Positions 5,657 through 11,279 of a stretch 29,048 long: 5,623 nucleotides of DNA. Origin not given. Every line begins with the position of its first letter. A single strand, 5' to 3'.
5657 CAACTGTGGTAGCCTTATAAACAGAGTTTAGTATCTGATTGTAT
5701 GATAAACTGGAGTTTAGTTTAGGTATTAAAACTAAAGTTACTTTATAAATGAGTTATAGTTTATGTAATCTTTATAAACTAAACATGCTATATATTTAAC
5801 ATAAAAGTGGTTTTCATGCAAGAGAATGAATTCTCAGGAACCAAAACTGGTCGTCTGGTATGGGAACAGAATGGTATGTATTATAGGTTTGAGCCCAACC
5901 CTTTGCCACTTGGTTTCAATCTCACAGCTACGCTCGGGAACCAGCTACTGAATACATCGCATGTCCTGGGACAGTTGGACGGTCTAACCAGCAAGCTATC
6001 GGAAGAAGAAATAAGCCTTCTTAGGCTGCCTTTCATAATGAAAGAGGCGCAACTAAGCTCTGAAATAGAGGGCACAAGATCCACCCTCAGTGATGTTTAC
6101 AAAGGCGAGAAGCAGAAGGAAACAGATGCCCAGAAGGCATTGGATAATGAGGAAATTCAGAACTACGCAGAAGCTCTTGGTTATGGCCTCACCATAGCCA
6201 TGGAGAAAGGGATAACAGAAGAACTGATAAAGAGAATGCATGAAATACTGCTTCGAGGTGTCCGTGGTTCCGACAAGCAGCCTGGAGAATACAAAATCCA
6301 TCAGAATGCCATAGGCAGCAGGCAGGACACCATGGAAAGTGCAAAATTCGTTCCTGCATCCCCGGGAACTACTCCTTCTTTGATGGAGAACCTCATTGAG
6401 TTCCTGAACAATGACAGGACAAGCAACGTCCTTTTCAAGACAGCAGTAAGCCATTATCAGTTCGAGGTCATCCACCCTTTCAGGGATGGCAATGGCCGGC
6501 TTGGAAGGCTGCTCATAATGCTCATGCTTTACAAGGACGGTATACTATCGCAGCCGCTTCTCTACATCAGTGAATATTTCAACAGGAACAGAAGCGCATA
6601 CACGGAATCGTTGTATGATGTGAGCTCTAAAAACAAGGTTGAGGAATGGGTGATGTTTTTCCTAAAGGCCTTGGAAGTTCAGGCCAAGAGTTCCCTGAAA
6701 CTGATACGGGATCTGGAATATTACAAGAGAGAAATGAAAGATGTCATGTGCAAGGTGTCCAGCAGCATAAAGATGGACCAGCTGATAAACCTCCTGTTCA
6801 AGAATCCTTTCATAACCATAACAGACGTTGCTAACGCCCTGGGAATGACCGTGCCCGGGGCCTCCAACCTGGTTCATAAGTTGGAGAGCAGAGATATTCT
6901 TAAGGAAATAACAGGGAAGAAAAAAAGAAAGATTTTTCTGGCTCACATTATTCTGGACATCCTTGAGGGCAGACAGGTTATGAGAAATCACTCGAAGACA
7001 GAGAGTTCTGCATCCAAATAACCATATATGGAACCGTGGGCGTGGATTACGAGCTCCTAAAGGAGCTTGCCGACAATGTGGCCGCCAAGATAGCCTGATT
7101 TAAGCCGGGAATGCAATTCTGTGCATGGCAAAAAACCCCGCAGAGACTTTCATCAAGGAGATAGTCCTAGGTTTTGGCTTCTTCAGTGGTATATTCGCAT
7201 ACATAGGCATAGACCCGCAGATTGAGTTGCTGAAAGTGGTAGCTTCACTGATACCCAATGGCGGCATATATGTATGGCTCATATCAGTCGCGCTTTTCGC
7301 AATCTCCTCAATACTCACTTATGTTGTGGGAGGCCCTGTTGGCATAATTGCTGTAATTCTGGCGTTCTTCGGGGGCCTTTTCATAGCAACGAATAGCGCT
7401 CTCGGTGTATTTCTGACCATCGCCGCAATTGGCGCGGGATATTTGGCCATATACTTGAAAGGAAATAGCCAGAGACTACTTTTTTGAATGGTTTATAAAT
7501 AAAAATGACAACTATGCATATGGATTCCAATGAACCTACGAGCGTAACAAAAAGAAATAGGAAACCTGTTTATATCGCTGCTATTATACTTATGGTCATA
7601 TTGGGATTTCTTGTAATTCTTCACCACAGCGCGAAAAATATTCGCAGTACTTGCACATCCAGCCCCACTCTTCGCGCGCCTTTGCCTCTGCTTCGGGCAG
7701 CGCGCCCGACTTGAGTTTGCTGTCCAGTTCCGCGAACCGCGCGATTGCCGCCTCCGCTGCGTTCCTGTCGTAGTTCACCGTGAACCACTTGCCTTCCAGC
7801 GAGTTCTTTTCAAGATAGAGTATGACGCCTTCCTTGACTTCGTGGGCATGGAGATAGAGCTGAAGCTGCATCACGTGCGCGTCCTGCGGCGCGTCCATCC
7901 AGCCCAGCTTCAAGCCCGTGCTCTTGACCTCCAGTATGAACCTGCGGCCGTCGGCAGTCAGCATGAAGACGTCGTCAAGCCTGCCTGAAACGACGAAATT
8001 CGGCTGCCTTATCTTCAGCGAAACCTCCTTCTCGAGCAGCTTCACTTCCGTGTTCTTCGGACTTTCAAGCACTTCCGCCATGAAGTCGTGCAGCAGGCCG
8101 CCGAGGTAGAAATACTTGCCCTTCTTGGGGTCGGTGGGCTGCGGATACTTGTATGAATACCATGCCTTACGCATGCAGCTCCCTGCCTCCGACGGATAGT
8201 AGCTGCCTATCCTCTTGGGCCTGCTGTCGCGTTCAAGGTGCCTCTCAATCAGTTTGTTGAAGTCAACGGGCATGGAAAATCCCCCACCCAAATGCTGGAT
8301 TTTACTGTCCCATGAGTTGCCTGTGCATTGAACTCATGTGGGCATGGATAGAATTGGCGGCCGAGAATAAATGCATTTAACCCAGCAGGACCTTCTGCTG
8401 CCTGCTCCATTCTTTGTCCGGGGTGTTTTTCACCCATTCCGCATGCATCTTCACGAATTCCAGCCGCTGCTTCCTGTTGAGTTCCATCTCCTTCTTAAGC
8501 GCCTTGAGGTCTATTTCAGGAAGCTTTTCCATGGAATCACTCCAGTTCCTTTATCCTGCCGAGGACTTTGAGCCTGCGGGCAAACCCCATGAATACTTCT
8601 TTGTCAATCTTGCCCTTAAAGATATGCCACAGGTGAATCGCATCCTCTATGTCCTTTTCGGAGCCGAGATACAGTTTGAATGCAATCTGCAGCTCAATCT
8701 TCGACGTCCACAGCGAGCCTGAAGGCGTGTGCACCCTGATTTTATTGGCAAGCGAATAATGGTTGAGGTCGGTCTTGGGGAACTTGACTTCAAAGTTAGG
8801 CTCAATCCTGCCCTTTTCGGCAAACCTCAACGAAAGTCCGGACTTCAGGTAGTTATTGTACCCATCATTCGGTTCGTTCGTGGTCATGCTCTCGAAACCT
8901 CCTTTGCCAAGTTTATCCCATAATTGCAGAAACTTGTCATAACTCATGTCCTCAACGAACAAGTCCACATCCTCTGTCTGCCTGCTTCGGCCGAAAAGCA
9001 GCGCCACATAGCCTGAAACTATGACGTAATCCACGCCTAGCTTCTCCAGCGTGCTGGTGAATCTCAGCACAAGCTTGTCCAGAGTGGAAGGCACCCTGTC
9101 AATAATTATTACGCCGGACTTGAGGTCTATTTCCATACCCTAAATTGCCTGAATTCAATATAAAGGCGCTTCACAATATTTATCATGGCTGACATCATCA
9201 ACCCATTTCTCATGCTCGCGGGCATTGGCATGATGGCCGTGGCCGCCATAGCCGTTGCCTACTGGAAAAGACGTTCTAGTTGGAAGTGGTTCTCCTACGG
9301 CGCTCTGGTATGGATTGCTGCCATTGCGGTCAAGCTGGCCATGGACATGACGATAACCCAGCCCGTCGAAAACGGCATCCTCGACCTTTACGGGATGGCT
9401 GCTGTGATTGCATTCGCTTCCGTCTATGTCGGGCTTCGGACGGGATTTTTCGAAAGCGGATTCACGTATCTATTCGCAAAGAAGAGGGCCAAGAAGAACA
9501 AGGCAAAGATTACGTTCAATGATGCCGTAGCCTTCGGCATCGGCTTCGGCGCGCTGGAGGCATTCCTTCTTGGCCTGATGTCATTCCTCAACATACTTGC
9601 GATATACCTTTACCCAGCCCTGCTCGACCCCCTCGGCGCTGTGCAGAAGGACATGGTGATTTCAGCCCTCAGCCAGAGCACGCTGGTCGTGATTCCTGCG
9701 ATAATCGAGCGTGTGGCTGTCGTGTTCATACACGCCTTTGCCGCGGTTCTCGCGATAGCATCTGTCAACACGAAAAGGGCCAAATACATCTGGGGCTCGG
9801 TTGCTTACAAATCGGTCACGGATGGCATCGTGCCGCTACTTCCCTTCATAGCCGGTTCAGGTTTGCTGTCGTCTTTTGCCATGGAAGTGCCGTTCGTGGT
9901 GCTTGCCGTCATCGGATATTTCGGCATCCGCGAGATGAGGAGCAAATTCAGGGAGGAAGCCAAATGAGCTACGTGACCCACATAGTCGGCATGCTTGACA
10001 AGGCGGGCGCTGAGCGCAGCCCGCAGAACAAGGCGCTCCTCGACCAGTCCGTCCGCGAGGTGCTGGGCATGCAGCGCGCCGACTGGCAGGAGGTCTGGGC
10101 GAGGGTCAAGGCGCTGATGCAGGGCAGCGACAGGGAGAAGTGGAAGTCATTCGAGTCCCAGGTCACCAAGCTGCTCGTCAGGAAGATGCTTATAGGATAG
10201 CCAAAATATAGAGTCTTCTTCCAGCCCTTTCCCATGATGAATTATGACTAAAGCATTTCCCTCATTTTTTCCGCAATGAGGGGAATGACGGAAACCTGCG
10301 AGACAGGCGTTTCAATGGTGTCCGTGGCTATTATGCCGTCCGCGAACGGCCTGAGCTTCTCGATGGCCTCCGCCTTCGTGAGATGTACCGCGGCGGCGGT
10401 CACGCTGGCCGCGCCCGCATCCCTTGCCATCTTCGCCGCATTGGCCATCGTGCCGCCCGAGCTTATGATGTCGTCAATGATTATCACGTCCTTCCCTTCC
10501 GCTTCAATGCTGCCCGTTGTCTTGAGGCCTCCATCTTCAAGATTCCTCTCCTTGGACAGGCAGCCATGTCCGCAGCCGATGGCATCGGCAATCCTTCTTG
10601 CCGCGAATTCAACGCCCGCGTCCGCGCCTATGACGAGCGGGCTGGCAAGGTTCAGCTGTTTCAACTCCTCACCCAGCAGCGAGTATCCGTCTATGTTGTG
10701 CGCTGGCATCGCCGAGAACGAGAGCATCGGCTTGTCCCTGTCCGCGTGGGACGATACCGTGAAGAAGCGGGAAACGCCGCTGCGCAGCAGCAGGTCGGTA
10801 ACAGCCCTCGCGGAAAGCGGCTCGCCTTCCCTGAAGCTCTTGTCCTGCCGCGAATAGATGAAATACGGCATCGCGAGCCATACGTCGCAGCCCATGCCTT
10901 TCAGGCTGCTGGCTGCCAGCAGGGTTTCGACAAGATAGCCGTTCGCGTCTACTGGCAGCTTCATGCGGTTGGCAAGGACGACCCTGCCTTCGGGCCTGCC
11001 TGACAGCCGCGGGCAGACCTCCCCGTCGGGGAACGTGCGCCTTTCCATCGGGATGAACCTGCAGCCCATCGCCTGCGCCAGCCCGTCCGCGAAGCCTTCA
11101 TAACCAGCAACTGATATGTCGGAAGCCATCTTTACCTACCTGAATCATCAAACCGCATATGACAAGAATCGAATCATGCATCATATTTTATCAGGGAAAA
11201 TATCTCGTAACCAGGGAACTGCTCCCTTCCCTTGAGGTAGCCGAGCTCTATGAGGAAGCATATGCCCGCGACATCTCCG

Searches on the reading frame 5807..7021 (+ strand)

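Call 6: search_protein_families(library=pfam, proteins=[window:5807-7021:+], max_evalue=0.01)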
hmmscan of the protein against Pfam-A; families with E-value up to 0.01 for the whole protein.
window:5807-7021:+ (404 aa): 8 families
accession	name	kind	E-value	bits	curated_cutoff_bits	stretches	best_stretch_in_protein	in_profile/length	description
PF02661.23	Fic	-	5.5e-20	72.5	24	1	136-241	2-93/93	Fic/DOC family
PF13784.11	Fic_N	-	2e-17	63.4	26.7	1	49-128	6-81/82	Fic/DOC family N-terminal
PF11972.14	HTH_13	-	1.3e-06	28.7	26.1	1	325-372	3-46/54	HTH DNA binding domain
PF13412.12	HTH_24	-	0.00029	20.8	21.9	1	326-366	8-48/48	Winged helix-turn-helix DNA-binding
PF21248.3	SoFic-like_C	-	0.00042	20.9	27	1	316-371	11-66/76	Protein adenylyltransferase SoFic-like, C-terminal domain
PF10963.14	Phage_TAC_10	-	0.0027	18.3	25.7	1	258-303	12-57/82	Phage tail assembly chaperone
PF12802.13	MarR_2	-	0.0075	16.8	27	0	334-366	20-51/61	MarR family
PF13776.11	DUF4172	-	0.0097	16.6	25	0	42-97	17-72/82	Domain of unknown function (DUF4172)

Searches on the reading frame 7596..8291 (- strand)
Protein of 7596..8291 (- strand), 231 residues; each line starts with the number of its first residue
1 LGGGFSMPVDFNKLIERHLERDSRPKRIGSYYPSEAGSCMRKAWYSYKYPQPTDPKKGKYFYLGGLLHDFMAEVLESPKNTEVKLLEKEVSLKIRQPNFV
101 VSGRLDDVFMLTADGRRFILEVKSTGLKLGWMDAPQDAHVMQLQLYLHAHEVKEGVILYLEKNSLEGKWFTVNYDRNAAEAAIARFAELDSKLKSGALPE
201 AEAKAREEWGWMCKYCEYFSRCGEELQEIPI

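Call 6: search_protein_families(library=pfam, proteins=[window:7596-8291:-], max_evalue=0.01)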
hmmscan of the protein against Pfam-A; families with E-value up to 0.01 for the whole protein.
window:7596-8291:- (231 aa): 2 families
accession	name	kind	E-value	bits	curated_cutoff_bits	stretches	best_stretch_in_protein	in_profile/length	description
PF12705.13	PDDEXK_1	-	1.5e-07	32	22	1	61-222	83-246/247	PD-(D/E)XK nuclease superfamily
PF01930.23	Cas_Cas4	-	2.6e-05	24.8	22.7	1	39-222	11-158/160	Domain of unknown function DUF83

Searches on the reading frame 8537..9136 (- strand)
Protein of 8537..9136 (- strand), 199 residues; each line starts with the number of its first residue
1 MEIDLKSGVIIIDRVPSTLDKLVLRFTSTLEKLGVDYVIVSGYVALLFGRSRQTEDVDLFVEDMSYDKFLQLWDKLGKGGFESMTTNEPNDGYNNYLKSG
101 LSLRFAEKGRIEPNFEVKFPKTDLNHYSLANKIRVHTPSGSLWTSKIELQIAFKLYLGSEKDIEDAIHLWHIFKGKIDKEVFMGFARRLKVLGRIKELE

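Call 6: search_protein_families(library=pfam, proteins=[window:8537-9136:-], max_evalue=0.01)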
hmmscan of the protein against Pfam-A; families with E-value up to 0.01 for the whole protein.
window:8537-9136:- (199 aa): 1 family
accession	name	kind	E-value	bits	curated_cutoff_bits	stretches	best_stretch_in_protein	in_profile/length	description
PF09970.15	DUF2204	-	0.00023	21.3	20.3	1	24-66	6-49/181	Nucleotidyl transferase of unknown function (DUF2204)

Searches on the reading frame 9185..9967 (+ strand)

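Call 6: search_protein_families(library=pfam, proteins=[window:9185-9967:+], max_evalue=0.01)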
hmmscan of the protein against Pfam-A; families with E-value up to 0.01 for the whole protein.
window:9185-9967:+ (260 aa): 1 family
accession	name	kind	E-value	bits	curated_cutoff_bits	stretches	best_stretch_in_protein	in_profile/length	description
PF10086.14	YhfC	-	6e-22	78.7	24.2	1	16-215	2-203/222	YhfC intramembrane metalloprotease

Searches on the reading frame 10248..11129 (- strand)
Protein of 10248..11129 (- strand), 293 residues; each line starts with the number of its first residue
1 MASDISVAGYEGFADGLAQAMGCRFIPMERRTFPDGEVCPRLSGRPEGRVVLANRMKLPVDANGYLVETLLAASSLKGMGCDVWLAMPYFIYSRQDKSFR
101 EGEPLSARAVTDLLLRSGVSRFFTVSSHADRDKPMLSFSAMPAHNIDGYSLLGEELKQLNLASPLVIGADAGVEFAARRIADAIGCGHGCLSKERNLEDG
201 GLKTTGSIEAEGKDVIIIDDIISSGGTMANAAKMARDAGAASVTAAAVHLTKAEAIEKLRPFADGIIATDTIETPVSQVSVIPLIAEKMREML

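Call 6: search_protein_families(library=pfam, proteins=[window:10248-11129:-], max_evalue=0.01)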
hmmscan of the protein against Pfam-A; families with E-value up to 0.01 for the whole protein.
window:10248-11129:- (293 aa): 3 families
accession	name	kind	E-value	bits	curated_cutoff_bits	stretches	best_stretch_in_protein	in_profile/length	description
PF13793.12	Pribosyltran_N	-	9.9e-15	54.9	25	1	10-118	9-117/117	N-terminal domain of ribose phosphate pyrophosphokinase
PF00156.33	Pribosyltran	-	2.8e-11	43.4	26.3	1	155-262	22-137/158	Phosphoribosyl transferase domain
PF14572.12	Pribosyl_synth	-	0.00084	19.8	27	1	211-277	82-150/184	Phosphoribosyl synthetase-associated domain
